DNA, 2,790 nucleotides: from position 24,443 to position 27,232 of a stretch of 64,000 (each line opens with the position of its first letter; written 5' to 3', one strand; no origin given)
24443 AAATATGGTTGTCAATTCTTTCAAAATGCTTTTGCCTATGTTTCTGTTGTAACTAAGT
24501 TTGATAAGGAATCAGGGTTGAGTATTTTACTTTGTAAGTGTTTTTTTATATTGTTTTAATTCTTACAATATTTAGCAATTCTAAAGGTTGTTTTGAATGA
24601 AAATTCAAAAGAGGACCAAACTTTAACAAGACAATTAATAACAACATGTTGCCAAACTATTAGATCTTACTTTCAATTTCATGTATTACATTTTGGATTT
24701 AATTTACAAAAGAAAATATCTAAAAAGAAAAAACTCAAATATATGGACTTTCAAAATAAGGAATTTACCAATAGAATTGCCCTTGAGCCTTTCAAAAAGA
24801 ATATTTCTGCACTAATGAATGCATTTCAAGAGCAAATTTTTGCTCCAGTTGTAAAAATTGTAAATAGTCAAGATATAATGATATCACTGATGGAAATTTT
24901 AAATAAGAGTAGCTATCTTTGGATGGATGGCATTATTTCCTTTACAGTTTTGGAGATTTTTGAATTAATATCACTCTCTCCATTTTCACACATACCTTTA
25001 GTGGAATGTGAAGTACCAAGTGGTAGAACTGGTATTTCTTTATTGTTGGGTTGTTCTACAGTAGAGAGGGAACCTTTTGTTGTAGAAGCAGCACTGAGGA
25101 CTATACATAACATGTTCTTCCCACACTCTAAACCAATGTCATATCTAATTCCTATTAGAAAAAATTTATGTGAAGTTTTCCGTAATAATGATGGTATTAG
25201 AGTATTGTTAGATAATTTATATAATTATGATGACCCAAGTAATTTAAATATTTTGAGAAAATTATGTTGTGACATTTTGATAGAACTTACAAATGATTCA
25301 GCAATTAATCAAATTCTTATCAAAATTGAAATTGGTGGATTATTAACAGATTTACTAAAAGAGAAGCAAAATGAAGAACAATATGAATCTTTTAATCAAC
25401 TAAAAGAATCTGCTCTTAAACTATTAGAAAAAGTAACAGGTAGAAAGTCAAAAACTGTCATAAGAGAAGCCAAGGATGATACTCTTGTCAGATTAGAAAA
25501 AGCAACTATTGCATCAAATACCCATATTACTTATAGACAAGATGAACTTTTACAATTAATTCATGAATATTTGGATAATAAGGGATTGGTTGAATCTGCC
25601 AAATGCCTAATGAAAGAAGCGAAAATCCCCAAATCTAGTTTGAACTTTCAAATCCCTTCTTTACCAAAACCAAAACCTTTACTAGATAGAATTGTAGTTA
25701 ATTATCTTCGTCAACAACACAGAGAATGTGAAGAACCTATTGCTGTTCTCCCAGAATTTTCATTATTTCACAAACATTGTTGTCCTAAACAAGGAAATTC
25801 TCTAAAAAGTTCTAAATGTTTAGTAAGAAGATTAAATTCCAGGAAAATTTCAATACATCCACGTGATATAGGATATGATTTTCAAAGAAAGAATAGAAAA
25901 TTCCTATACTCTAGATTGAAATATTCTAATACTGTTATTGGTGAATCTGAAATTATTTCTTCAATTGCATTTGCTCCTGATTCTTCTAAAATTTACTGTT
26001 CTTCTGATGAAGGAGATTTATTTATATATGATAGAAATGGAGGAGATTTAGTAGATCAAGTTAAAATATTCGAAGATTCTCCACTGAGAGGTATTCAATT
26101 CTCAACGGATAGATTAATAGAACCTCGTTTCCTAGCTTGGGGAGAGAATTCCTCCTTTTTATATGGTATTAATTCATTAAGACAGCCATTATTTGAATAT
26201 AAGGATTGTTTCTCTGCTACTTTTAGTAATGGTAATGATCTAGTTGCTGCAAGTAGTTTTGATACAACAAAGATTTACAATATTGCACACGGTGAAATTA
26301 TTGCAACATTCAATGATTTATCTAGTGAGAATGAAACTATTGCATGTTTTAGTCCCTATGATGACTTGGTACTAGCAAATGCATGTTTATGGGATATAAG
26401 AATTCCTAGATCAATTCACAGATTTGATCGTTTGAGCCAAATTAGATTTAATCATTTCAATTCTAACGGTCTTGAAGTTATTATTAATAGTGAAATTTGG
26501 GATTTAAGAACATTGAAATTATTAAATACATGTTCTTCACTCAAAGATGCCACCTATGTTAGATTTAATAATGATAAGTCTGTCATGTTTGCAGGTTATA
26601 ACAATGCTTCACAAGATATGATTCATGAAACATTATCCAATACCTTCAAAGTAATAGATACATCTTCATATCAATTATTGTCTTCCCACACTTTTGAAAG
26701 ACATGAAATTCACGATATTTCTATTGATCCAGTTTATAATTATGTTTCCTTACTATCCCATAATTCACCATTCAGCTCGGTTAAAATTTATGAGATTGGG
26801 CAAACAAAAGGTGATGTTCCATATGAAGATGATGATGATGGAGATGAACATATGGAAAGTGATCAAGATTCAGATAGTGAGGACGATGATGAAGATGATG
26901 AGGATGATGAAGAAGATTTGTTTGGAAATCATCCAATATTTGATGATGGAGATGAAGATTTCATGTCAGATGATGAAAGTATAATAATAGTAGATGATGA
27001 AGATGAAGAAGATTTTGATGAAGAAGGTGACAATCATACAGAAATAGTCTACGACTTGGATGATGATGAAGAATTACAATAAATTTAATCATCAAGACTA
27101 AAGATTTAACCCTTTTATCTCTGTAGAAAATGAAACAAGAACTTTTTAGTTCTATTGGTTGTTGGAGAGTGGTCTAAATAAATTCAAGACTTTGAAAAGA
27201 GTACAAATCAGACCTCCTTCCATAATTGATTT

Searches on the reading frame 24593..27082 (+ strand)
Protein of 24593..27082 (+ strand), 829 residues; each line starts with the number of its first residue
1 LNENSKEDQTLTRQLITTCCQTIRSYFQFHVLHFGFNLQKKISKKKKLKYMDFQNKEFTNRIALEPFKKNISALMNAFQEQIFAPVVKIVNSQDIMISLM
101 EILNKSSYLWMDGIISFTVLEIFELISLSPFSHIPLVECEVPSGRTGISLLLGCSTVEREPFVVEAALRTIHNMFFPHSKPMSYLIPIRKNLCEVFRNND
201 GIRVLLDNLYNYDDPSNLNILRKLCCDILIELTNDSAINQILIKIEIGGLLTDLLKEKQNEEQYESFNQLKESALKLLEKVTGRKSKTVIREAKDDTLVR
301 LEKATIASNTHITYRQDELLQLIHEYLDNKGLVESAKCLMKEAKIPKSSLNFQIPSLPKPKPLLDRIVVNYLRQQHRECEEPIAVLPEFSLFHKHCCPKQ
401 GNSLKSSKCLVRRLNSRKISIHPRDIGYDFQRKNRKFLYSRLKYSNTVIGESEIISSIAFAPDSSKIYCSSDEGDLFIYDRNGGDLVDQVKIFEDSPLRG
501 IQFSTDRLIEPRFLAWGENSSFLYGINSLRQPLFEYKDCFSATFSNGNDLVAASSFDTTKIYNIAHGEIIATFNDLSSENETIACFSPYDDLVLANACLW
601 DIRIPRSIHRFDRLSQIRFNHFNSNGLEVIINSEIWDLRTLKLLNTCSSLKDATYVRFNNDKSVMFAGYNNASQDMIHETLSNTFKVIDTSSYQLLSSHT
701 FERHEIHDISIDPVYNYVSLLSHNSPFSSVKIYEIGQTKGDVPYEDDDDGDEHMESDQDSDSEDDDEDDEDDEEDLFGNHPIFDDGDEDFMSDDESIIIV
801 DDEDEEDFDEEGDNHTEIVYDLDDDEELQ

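Call 7: search_protein_families(library=pfam, proteins=[window:24593-27082:+], max_evalue=0.01)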
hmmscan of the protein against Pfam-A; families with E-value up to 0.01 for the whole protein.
window:24593-27082:+ (829 aa): 7 families
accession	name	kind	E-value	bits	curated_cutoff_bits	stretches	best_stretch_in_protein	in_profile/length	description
PF25174.1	Beta-prop_THOC3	-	7e-08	32.2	305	1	546-723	13-191/272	THOC3 beta-propeller domain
PF25175.1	Beta-prop_WDR5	-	9.4e-08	32.1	250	1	543-706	60-224/296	WDR5 beta-propeller domain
PF08513.17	LisH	-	5.6e-06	26.5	21.6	1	317-343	1-27/27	LisH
PF23414.1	Beta-prop_EML_2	-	1.5e-05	25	90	0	635-737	24-112/266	Echinoderm microtubule-associated protein second beta-propeller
PF25171.1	Beta-prop_WDR36-Utp21_1st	-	0.0002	21.3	80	0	452-505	192-246/266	WDR36/Utp21 first beta-propeller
PF25172.1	Beta-prop_WDR3_2nd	-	0.00058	19.6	140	0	542-595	5-55/293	WDR3 second beta-propeller domain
PF25173.1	Beta-prop_WDR3_1st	-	0.0055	16.9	154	0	634-673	12-52/184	WDR3 first beta-propeller domain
